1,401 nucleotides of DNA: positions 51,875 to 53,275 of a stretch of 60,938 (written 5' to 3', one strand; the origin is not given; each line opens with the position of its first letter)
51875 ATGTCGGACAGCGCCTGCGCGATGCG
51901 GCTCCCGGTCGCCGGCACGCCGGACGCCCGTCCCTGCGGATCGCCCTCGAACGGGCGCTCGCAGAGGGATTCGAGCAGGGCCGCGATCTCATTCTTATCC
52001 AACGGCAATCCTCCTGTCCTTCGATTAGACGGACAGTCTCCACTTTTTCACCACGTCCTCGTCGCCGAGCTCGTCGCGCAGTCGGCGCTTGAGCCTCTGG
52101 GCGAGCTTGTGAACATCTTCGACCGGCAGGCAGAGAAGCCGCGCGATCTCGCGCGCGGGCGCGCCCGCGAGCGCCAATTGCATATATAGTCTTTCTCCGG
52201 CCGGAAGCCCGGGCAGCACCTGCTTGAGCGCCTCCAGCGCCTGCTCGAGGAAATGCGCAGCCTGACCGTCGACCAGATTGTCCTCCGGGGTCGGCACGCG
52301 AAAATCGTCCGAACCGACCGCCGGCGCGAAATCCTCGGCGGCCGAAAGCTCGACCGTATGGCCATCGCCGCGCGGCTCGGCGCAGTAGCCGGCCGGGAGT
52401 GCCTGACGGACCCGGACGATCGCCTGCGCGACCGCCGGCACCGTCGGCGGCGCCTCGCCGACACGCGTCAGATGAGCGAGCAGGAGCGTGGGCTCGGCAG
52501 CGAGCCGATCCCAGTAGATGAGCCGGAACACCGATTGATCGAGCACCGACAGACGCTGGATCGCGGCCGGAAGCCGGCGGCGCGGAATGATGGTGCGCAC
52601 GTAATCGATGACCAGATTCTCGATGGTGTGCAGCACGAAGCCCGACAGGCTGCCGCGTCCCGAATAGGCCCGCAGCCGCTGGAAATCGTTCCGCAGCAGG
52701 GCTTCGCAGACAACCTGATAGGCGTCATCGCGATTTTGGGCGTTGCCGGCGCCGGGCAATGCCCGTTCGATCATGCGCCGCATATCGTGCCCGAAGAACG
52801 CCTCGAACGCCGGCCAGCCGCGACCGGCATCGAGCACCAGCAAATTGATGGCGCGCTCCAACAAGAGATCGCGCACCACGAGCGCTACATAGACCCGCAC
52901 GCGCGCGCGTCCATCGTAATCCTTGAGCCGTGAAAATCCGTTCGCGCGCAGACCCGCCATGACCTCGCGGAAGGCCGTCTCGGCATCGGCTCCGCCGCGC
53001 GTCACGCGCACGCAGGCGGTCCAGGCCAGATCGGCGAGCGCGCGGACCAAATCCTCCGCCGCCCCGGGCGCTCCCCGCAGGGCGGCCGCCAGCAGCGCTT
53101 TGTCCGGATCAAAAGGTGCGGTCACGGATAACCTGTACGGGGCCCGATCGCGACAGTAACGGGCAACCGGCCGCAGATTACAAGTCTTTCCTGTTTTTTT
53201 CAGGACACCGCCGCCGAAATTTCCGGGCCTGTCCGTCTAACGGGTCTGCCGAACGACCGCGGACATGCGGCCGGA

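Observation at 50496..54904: Candidate undescribed envelope-signalling module: oversized sigma protein, non-ZAS membrane partner and a divergent secreted ARPP-1/DUF6569-like protein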

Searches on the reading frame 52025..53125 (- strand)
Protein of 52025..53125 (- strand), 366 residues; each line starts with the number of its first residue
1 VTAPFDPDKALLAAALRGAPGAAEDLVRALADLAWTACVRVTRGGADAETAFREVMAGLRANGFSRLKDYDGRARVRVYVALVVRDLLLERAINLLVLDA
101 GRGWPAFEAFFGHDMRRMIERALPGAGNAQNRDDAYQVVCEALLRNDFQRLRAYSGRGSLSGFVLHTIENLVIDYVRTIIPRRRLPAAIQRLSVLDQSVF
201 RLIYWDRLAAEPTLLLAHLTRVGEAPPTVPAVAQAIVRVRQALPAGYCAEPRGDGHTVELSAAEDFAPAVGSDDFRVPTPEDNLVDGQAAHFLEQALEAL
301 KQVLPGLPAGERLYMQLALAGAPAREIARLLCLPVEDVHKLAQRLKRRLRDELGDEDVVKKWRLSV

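Call 3: search_protein_families(library=pfam, proteins=[window:52025-53125:-], max_evalue=1)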
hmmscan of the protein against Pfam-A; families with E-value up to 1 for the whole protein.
window:52025-53125:- (366 aa): 3 families
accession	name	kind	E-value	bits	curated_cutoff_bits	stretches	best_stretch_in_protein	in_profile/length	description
PF04542.20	Sigma70_r2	-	1.6e-05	25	24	1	126-177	17-66/71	Sigma-70 region 2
PF08281.18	Sigma70_r4_2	-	0.022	14.9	25.7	1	298-349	2-54/54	Sigma-70, region 4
PF06152.16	Phage_min_cap2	-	0.042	13.2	26.3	1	36-85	149-199/366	Phage minor capsid protein 2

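Call 4: search_protein_families(library=ncbifam, proteins=[window:52025-53125:-], max_evalue=1)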
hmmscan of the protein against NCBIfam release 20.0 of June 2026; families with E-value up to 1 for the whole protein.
window:52025-53125:- (366 aa): 9 families
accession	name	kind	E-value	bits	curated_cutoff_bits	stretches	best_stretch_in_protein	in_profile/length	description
TIGR02937.1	sigma70-ECF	superfamily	4.2e-15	55.8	42.9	2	126-353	25-165/165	sigma-70 family RNA polymerase sigma factor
NF009176.0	PRK12524.1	equivalog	3.1e-06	27.1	264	2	8-91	13-93/196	RNA polymerase sigma factor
NF008888.0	PRK11922.1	equivalog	0.00048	19.8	204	0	272-355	121-198/231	RNA polymerase sigma factor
TIGR02947.1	SigH_actino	hypoth_equivalog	0.0014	18.4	251.55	0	300-356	125-182/193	RNA polymerase sigma-70 factor, TIGR02947 family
NF009196.0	PRK12544.1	equivalog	0.0017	17.8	287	1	117-178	30-87/208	RNA polymerase factor sigma-70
NF007223.0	PRK09641.1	equivalog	0.0019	18.1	209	1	130-196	40-105/187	RNA polymerase sigma factor SigW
NF009190.0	PRK12538.1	equivalog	0.011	15.5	303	0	115-178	69-133/233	RNA polymerase sigma factor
NF006147.0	PRK08295.1-4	equivalog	0.099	12.2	212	0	8-73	9-70/201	RNA polymerase factor sigma-70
NF010500.0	PRK13919.1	subfamily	0.17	12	226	0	8-61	10-63/186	putative RNA polymerase sigma E protein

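Call 12: find_homologous_proteins(query=window:52025-53125:-)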
Query window:52025-53125:- (366 aa): 209 proteins with E <= 0.001 among 8000 candidates; the best 120 are listed.
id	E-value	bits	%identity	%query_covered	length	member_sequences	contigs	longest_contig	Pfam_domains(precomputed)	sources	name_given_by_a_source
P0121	4.0e-220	748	93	100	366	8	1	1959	-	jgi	-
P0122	5.3e-209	712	89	100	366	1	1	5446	-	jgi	-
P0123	5.5e-207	705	89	100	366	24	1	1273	-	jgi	-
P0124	3.6e-192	656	84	100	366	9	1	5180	PF04542.21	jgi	jgi:RNA polymerase primary sigma factor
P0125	2.2e-191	654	83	100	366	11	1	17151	-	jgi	jgi:RNA polymerase primary sigma factor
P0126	2.7e-190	650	83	100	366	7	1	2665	-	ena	-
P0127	1.9e-189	648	83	100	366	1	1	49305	-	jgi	jgi:RNA polymerase primary sigma factor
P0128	2.7e-189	647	82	100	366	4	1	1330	-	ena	-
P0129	5.5e-189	646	83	100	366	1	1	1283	PF04542.21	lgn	-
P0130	1.4e-188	645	83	100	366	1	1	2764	-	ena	-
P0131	5.5e-188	643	81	100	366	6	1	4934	PF04542.21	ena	-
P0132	1.9e-187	641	82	100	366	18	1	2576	PF04542.21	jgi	jgi:RNA polymerase sigma factor (sigma-70 family)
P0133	4.9e-187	640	82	100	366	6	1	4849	-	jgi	jgi:RNA polymerase primary sigma factor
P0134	3.4e-184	630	81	100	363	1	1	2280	-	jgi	jgi:RNA polymerase primary sigma factor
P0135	4.7e-184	630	81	100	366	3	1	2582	-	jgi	jgi:RNA polymerase sigma factor (sigma-70 family)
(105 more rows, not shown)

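Call 19: find_related_loci(query=A1, collection=genome_contigs, flank=8000)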
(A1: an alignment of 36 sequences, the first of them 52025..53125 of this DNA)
Query A1 (366 aa) in genome_contigs; peptide patterns used: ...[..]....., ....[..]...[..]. (x = any residue, [..] = any of these).
47 stretches matched a pattern; 24 encode a relative of the query (tblastn E <= 1e-3); 23 distinct loci.
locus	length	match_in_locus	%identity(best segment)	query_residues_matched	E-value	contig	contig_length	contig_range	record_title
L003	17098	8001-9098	83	1-366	0e+0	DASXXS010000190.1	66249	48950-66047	MAG TPA_asm: Xanthobacteraceae bacterium isolate SMAG_U4804 k141_2612640, whole genome shotgun sequence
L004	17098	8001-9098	88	1-366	0e+0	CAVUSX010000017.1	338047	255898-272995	MAG: uncultured Alphaproteobacteria bacterium isolate MFD00964.bin.2.133 genome assembly, contig: contig_3775, whole gen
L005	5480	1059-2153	77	1-366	5e-180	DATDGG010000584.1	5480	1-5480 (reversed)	MAG TPA_asm: Xanthobacteraceae bacterium isolate SMAG_U246 k141_575387, whole genome shotgun sequence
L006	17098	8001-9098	75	1-366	1e-171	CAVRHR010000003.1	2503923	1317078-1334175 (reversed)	MAG: uncultured Alphaproteobacteria bacterium isolate MFD05521.bin.1.30 genome assembly, contig: contig_1157, whole geno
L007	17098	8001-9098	78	1-366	3e-166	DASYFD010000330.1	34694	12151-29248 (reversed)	MAG TPA_asm: Xanthobacteraceae bacterium isolate SMAG_U5004 k141_205450, whole genome shotgun sequence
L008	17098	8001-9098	68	1-366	2e-157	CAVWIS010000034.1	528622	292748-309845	MAG: uncultured Alphaproteobacteria bacterium isolate MFD02159.bin.2.123 genome assembly, contig: contig_28737, whole ge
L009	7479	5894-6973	67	6-366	2e-147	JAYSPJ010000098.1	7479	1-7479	MAG: Bradyrhizobium sp. isolate GFS_11492 GFS_11492_97, whole genome shotgun sequence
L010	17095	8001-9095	66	1-366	8e-147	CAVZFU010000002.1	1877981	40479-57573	MAG: uncultured Alphaproteobacteria bacterium isolate MFD05513.bin.1.78 genome assembly, contig: contig_2056, whole geno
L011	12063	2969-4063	66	1-366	2e-146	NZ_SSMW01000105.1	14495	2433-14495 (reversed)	MAG: Bradyrhizobium sp. isolate LY.8 105, whole genome shotgun sequence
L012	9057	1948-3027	66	6-366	5e-146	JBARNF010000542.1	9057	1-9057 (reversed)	MAG: Bradyrhizobium sp. isolate MFD06661_ilm_asm_bin7 k127_28799, whole genome shotgun sequence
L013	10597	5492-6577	65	4-366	4e-143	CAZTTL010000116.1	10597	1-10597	MAG TPA_asm: uncultured Rhodoplanes sp. isolate SRP214966_co3_393 genome assembly, contig: NODE_10416_length_10597_cov_1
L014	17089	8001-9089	62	1-366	6e-141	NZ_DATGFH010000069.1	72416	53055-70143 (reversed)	MAG: Bradyrhizobium sp. isolate SMAG_U9723 k141_37832, whole genome shotgun sequence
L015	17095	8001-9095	67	1-366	3e-140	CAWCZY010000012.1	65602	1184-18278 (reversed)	MAG: uncultured Alphaproteobacteria bacterium isolate MFD01716.bin.2.88 genome assembly, contig: contig_45124, whole gen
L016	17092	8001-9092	65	1-366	1e-138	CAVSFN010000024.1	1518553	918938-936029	MAG: uncultured proteobacterium isolate MFD01872.bin.1.293 genome assembly, contig: contig_87083, whole genome shotgun s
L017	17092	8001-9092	61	1-366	6e-133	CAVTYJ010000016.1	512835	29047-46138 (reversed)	MAG: uncultured Alphaproteobacteria bacterium isolate MFD06714.bin.1.81 genome assembly, contig: contig_37605, whole gen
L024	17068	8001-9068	45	11-366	1e-87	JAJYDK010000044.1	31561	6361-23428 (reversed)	MAG: Proteobacteria bacterium isolate BP9.bin95 NODE_2347_length_31561_cov_4.638640, whole genome shotgun sequence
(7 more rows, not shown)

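Call 23: search_protein_families(library=pfam, proteins=[L024:7962-9071:+, L024:9078-9899:+, L024:9763-12507:+, L024:6602-7150:-, L024:6513-7229:+, L024:12832-14178:+, L024:5653-6222:+, L024:4877-5290:+], max_evalue=0.01)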
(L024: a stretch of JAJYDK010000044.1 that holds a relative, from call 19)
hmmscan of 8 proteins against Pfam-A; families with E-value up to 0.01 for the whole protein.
L024:7962-9071:+ (369 aa): 1 family
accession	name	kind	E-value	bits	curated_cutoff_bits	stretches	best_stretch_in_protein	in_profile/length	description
PF04545.22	Sigma70_r4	-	0.0086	16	24.1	0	305-354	3-50/50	Sigma-70, region 4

L024:9078-9899:+ (273 aa): 0 families

L024:9763-12507:+ (914 aa): 3 families
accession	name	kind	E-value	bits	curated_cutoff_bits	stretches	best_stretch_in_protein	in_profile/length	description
PF20703.3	nSTAND1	-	2.1e-58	199.3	27.1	1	246-652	1-376/379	Novel STAND NTPase 1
PF13191.12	AAA_16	-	4.8e-11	43.9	32.6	1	262-408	3-146/167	AAA ATPase domain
PF05362.19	Lon_C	-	0.00018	21.6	21.1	1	119-232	95-200/205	Lon protease (S16) C-terminal proteolytic domain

L024:6602-7150:- (182 aa): 0 families

L024:6513-7229:+ (238 aa): 0 families

L024:12832-14178:+ (448 aa): 0 families

L024:5653-6222:+ (189 aa): 0 families

L024:4877-5290:+ (137 aa): 0 families

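Call 26: predict_structure(alignment_id=A1)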
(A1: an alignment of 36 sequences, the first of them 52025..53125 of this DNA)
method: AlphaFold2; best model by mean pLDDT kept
length: 366 residues; sequences in the alignment: 36
mean_pLDDT: 74.4   pTM: 0.53
mean pLDDT of the five models: 74.4, 74.3, 74.1, 70.9, 68.0
residues with pLDDT >= 90: 59; 70-90: 218; 50-70: 35; < 50: 54
segments of 3 or more residues with pLDDT < 50: 1-3, 246-289, 363-366
pLDDT, mean of each block of 10 residues (from residue 1): 67 92 92 90 87 94 90 85 89 84 82 87 77 81 77 77 88 77 71 86 76 83 73 90 55 26 27 30 40 66 79 81 79 82 78 59 42
secondary structure, 60 per line:
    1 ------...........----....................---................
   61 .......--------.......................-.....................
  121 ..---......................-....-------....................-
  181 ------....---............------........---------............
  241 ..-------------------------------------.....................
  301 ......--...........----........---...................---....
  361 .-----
elements in order: H7-17 H22-41 H45-67 H76-98 H100-122 H126-147 H149-152 H160-179 H187-190 H194-205 H212-219 H229-242 H280-306 H309-319 H324-331 H335-353 H357-361

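Call 31: fold_search(model_id=the predicted structure, library=pdb)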
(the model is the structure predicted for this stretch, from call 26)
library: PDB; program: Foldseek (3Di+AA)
matches with E <= 10: 140; with E <= 0.001: 0
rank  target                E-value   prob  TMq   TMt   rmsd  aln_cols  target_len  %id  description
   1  8x6g_H                2.1e-03  1.00  0.20  0.28  26.4       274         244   16  Cryo-EM structure of Staphylococcus aureus sigB-dependent RNAP-promoter open complex (released 2024-06-05)
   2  9uks_F                2.4e-03  0.97  0.16  0.17  25.4       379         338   16  CryoEM structure of the T.thermophilus transcription initiation complex in the presence of Gp4A, -1 dA in the template (released 2025-10-22)
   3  8to6_L                2.6e-03  0.96  0.16  0.13  27.6       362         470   15  Escherichia coli RNA polymerase unwinding intermediate (I1d) at the lambda PR promoter (released 2024-07-03)
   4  9uma_F                3.9e-03  0.96  0.16  0.17  25.6       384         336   16  CryoEM structure of T.thermophilus transcription initiation complex bound to Gp4A-C, -1 dA in the template DNA strand (released 2025-10-22)
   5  4oio_F                4.0e-03  0.94  0.16  0.17  27.1       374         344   15  Crystal structure of Thermus thermophilus pre-insertion substrate complex for de novo transcription initiation (released 2014-05-07)
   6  9a50_A                4.2e-03  1.00  0.21  0.29  27.2       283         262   16  Integrative model of RPSB-RPOC by crosslinking MS and deep learning (released 2024-09-18)
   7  4mq9_F                4.8e-03  0.98  0.18  0.19  24.7       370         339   12  Crystal structure of Thermus thermophilus RNA polymerase holoenzyme in complex with GE23077 (released 2014-05-07)
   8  8to1_L                4.8e-03  0.96  0.17  0.12  28.3       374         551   13  Escherichia coli RNA polymerase unwinding intermediate (I1a) at the lambda PR promoter (released 2024-07-03)
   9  5tjg_F                5.0e-03  0.92  0.15  0.16  25.0       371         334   14  Thermus aquaticus delta1.1-sigmaA holoenzyme/downstream-fork promoter complex with an open clamp (released 2017-06-21)
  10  5e17_F                5.4e-03  0.93  0.15  0.17  24.6       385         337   15  T. thermophilus transcription initiation complex having a RRR discriminator sequence and a nontemplate-strand length c (released 2016-03-09)
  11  9uko_F                5.6e-03  0.97  0.18  0.19  25.8       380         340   14  CryoEM structure of the T.thermophilus transcription initiation complex bound to Ap4A-C, -1 dA in the template DNA str (released 2025-10-22)
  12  7rdq_F                5.6e-03  0.92  0.15  0.16  25.3       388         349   12  Cryo-EM structure of Thermus thermophilus reiterative transcription complex with 11nt oligo-G RNA (released 2022-02-02)
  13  9ukn_F                5.9e-03  0.89  0.16  0.17  27.4       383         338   18  CryoEM structure of the T.thermophilus transcription initiation complex (released 2025-10-22)
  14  9ujl_F                6.1e-03  0.96  0.18  0.19  26.3       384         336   16  CryoEM structure of the T.thermophilus transcription initiation complex in the presence of Ap4A (released 2025-10-22)
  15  5e18_F                6.6e-03  0.98  0.16  0.17  25.7       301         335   17  T. thermophilus transcription initiation complex having a YYY discriminator sequence and a nontemplate-strand length c (released 2016-03-09)
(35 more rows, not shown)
